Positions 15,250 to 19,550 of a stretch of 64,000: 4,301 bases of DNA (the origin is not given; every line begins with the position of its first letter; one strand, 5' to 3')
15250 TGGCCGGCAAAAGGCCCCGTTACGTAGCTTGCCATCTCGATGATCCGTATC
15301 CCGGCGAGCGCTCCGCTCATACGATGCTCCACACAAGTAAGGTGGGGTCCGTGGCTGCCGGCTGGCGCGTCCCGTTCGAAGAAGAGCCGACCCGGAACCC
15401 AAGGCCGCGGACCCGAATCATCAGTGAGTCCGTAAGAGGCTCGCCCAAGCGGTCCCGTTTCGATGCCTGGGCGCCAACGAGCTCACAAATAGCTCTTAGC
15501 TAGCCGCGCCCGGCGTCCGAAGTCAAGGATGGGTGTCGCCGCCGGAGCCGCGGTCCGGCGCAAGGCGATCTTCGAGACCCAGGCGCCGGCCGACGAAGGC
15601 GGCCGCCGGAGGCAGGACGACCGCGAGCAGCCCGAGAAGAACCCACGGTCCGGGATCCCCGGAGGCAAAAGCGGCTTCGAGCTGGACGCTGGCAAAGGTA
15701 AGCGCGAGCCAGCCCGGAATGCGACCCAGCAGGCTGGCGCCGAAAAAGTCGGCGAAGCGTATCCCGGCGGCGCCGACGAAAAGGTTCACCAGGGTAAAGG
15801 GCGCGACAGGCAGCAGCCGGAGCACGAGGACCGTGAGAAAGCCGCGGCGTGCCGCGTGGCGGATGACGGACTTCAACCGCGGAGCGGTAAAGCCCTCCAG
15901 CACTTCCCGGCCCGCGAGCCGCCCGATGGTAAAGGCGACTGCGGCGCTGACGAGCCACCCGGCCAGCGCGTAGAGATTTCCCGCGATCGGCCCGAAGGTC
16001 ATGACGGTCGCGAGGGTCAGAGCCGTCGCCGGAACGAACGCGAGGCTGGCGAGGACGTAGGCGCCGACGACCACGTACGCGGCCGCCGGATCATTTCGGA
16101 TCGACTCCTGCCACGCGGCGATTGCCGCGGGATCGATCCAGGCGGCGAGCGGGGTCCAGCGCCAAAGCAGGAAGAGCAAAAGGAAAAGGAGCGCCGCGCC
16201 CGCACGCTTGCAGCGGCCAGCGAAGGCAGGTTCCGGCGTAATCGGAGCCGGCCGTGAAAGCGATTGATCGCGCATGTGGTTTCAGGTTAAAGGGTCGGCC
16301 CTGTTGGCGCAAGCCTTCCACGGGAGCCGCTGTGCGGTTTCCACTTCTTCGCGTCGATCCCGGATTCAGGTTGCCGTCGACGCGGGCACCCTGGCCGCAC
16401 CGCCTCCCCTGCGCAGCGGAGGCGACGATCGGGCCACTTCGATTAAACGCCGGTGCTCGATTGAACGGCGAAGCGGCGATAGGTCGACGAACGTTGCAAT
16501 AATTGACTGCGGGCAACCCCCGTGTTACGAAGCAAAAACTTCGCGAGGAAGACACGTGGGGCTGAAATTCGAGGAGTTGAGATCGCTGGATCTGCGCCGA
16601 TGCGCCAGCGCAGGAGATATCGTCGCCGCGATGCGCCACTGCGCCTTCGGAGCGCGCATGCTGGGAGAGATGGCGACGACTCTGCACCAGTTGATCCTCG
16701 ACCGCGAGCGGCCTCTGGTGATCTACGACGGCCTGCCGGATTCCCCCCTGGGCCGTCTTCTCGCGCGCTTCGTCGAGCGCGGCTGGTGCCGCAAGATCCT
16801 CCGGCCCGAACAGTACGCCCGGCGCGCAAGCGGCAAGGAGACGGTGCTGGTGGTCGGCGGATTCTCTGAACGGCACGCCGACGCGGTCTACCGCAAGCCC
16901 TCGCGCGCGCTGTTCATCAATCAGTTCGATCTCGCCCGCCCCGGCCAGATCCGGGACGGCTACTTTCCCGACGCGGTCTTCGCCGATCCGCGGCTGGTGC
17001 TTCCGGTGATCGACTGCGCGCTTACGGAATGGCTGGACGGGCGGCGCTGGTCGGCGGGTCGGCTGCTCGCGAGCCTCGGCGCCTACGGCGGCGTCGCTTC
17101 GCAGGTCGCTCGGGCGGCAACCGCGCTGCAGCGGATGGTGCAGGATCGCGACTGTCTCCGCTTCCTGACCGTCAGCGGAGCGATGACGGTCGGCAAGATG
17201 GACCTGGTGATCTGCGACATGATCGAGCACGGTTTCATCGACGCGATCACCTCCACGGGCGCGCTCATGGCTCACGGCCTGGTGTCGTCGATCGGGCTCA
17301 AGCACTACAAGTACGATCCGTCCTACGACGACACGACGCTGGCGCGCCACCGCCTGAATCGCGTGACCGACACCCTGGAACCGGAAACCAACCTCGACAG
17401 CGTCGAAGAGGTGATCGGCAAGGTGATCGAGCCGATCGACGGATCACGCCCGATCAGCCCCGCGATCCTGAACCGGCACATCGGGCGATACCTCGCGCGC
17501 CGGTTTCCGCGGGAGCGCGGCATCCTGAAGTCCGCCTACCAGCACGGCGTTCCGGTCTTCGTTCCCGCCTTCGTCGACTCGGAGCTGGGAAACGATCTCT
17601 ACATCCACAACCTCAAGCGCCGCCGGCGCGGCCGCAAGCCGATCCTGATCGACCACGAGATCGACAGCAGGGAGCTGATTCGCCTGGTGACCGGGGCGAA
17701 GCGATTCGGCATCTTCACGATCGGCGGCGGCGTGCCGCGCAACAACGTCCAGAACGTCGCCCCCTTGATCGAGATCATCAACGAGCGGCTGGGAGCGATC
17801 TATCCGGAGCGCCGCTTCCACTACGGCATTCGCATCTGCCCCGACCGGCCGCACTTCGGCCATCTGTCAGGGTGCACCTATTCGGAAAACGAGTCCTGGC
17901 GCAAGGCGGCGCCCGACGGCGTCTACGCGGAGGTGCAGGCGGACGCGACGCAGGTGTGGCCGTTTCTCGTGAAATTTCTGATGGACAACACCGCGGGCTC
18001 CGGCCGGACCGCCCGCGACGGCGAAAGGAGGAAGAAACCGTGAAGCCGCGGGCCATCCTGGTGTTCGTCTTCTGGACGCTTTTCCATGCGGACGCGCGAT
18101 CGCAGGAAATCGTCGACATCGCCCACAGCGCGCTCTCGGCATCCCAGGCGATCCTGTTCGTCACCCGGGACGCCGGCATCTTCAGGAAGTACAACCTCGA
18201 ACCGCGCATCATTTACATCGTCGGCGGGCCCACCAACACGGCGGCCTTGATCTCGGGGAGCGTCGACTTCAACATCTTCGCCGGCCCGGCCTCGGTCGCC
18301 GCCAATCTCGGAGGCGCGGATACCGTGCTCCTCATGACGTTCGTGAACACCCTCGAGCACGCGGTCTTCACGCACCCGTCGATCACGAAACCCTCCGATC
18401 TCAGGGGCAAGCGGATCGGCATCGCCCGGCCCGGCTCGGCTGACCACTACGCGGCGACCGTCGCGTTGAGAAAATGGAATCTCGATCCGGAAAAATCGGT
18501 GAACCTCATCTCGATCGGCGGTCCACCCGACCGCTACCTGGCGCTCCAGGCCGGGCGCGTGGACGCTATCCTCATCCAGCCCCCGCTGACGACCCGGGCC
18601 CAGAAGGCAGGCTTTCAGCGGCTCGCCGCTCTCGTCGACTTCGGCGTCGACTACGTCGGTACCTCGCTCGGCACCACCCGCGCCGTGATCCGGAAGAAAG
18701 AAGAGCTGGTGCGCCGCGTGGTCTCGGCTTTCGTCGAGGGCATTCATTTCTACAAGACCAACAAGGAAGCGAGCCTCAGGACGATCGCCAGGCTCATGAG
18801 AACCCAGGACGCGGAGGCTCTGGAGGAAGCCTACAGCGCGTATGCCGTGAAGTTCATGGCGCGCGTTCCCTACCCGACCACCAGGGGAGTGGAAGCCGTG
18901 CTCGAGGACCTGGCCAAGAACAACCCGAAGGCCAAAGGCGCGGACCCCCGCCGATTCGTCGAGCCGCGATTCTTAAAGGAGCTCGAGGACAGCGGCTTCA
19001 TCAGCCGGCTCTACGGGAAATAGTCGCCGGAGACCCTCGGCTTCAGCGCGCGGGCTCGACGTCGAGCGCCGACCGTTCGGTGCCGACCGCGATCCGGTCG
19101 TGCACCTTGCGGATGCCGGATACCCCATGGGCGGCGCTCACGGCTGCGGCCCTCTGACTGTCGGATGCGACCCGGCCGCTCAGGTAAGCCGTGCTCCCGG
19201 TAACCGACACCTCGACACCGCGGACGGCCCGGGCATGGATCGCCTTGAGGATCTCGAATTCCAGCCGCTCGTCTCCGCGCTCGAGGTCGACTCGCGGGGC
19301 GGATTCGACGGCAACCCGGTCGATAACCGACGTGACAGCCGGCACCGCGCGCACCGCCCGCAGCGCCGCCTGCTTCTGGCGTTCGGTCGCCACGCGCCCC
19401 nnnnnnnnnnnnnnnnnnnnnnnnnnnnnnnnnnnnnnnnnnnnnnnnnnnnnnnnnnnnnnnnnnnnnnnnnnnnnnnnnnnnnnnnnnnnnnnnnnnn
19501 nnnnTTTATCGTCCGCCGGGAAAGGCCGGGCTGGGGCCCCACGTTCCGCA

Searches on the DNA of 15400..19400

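Call 77: search_rna_families(source=window, start=15400, end=19400, threshold=evalue, max_evalue=1)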
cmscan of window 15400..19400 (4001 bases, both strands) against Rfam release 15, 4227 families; matches with E-value up to 1: 0.
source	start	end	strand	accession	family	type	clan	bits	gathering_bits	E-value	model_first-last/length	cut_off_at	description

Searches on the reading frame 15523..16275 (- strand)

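Call 17: search_protein_families(library=pfam, proteins=[window:15523-16275:-], max_evalue=0.001)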
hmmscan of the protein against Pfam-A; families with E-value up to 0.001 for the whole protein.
window:15523-16275:- (250 aa): 1 family
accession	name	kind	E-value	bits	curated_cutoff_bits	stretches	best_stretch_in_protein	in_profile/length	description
PF09335.16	VTT_dom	-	4.1e-24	85.8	33.9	1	81-195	1-120/123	VTT domain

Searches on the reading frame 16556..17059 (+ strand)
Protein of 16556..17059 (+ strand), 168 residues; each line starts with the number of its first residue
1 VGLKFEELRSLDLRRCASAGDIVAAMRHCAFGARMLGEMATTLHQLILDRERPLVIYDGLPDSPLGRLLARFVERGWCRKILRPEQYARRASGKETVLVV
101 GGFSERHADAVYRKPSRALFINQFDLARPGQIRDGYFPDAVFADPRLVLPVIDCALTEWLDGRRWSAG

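Call 40: search_protein_representatives(protein=window:16556-17059:+)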
Query: 168 residues. Proteins with E-value up to 0.001 (for the whole library): 90; up to 1e-10: 74; up to 1e-30: 19. The best 90 are listed.
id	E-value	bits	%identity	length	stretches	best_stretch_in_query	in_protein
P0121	7.9e-56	205.1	62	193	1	16-164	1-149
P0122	1.4e-54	201.0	60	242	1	26-166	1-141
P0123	2.2e-54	200.3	63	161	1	26-163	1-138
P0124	1.6e-53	197.6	62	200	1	3-147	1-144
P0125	9.2e-50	185.3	61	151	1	2-134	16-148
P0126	3.5e-40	154.1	46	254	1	5-166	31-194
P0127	1.0e-39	152.6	46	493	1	2-166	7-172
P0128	2.1e-39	151.6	53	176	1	3-165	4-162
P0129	1.3e-38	149.1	60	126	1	3-121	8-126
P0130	2.4e-37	144.9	40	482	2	3-161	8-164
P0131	3.2e-37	144.5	58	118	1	26-141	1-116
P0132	2.6e-36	141.5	52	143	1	2-129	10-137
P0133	1.3e-35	139.3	50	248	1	8-167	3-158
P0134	3.9e-35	137.7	63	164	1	71-165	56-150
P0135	6.6e-35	137.0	53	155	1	3-115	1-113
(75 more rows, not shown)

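Call 58: predict_structure(alignment_id=A3)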
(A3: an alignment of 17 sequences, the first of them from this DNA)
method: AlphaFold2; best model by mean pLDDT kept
length: 168 residues; sequences in the alignment: 17
mean_pLDDT: 86.5   pTM: 0.82
mean pLDDT of the five models: 86.5, 86.3, 82.9, 82.3, 79.6
residues with pLDDT >= 90: 90; 70-90: 57; 50-70: 17; < 50: 4
segments of 3 or more residues with pLDDT < 50: 133-136
pLDDT, mean of each block of 10 residues (from residue 1): 67 87 90 87 95 95 97 97 95 88 86 89 72 57 91 95 83
secondary structure, 60 per line:
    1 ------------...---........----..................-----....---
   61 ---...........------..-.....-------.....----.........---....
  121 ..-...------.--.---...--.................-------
elements in order: H19-26 H31-48 E54-57 H64-74 H84-88 E96-100 H105-113 E117-122 E140-142 H145-161
